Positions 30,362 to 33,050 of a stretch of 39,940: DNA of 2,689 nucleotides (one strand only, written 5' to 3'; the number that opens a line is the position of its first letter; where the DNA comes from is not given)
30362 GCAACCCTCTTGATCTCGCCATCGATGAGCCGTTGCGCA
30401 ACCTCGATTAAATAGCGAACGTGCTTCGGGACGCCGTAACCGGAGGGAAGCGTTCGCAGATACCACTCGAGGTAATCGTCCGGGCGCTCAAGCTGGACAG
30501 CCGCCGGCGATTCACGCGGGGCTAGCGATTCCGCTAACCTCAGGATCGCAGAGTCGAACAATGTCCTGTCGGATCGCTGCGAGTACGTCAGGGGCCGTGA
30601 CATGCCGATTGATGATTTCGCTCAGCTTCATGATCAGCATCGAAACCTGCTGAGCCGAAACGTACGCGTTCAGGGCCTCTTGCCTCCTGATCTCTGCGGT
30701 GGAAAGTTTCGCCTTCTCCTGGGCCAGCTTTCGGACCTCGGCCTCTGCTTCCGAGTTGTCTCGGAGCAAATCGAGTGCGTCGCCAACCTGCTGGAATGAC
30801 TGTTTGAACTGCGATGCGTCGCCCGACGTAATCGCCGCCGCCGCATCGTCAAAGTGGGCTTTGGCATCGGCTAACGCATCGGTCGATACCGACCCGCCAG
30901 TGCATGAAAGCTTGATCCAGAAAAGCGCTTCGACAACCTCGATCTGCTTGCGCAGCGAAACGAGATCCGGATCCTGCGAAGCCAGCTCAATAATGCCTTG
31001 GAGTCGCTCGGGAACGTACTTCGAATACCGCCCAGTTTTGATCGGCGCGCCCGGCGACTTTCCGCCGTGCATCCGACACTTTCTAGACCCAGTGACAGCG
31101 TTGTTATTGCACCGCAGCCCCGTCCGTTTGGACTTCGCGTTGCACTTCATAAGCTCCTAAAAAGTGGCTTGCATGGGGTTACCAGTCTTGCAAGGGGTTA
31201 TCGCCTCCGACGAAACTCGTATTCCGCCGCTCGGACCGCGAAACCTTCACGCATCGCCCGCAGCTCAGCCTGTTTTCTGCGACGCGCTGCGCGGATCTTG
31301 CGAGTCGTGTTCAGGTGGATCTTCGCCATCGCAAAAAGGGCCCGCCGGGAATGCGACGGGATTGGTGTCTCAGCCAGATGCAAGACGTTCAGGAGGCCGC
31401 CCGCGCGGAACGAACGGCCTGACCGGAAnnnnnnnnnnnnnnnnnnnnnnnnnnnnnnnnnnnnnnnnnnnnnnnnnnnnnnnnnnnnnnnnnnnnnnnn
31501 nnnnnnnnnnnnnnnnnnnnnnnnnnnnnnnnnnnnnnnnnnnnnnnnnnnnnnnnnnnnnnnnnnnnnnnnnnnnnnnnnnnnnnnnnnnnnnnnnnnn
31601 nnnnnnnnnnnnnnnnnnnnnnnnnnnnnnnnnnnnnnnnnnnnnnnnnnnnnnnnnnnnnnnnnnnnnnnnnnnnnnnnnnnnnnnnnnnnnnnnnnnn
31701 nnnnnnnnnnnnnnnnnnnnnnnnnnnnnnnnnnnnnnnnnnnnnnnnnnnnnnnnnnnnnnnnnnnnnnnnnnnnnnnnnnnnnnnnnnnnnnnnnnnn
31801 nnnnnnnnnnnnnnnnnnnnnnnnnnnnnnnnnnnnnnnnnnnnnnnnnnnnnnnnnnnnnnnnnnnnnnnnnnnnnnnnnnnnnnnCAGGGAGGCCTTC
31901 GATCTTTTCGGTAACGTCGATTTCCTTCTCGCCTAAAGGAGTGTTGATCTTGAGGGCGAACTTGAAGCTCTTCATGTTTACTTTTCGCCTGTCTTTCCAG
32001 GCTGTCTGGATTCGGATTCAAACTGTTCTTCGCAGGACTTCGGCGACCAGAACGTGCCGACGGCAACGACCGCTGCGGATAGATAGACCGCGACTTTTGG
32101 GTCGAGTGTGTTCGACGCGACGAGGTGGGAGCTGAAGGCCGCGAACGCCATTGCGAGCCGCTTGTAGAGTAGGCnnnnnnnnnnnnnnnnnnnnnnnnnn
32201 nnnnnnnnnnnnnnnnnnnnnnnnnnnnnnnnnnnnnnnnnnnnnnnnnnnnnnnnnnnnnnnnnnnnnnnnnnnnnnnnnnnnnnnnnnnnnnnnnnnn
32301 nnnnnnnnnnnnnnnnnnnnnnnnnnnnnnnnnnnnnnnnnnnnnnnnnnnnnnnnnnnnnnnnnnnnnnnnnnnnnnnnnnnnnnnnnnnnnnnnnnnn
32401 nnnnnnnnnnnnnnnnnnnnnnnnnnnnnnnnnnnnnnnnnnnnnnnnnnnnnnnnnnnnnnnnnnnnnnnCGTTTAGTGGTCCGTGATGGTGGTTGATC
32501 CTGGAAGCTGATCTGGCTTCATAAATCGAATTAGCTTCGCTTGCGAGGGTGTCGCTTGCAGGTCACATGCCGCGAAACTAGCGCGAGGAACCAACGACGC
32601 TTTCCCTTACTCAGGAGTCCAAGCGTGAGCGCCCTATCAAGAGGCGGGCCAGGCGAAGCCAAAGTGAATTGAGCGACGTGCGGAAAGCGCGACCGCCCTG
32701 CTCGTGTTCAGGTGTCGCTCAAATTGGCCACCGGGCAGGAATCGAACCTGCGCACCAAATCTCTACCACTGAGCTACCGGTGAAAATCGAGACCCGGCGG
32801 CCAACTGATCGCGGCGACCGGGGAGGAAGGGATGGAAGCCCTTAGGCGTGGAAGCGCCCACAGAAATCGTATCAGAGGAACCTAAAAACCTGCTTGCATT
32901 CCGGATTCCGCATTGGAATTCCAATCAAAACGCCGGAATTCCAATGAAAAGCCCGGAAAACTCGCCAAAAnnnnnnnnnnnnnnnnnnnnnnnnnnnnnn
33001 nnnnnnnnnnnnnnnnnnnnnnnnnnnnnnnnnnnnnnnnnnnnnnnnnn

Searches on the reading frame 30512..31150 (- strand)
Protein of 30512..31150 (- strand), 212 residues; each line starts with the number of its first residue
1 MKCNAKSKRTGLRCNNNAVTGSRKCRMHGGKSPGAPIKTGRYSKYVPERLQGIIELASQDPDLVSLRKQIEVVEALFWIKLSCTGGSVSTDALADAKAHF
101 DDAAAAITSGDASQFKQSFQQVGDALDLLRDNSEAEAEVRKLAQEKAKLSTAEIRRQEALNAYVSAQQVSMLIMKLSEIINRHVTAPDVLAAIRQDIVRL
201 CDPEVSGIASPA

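Call 7: search_protein_families(library=phrogs, proteins=[window:30512-31150:-], max_evalue=0.001)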
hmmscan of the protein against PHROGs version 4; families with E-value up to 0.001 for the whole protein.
window:30512-31150:- (212 aa): 1 family
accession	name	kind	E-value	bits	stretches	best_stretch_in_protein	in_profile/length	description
phrog_3678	-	unknown function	7.5e-06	27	1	2-34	12-43/213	-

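Call 28: search_protein_families(library=pfam, proteins=[window:30512-31150:-], max_evalue=0.01)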
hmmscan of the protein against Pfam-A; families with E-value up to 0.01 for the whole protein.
window:30512-31150:- (212 aa): 0 families

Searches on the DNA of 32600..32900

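Call 114: search_rna_families(source=window, start=32600, end=32900, threshold=evalue, max_evalue=1, show_alignments=1)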
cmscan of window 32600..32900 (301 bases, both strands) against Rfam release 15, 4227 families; matches with E-value up to 1: 2.
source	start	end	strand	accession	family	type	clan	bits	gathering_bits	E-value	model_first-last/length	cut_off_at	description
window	32727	32783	-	RF00005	tRNA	Gene; tRNA;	CL00001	33.2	29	2e-05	1-71/71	no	tRNA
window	32726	32783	+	RF04354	Plastid-ycf2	Cis-reg;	-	18.9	65.7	0.19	1-75/75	no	Plastid-ycf2 5UTR RNA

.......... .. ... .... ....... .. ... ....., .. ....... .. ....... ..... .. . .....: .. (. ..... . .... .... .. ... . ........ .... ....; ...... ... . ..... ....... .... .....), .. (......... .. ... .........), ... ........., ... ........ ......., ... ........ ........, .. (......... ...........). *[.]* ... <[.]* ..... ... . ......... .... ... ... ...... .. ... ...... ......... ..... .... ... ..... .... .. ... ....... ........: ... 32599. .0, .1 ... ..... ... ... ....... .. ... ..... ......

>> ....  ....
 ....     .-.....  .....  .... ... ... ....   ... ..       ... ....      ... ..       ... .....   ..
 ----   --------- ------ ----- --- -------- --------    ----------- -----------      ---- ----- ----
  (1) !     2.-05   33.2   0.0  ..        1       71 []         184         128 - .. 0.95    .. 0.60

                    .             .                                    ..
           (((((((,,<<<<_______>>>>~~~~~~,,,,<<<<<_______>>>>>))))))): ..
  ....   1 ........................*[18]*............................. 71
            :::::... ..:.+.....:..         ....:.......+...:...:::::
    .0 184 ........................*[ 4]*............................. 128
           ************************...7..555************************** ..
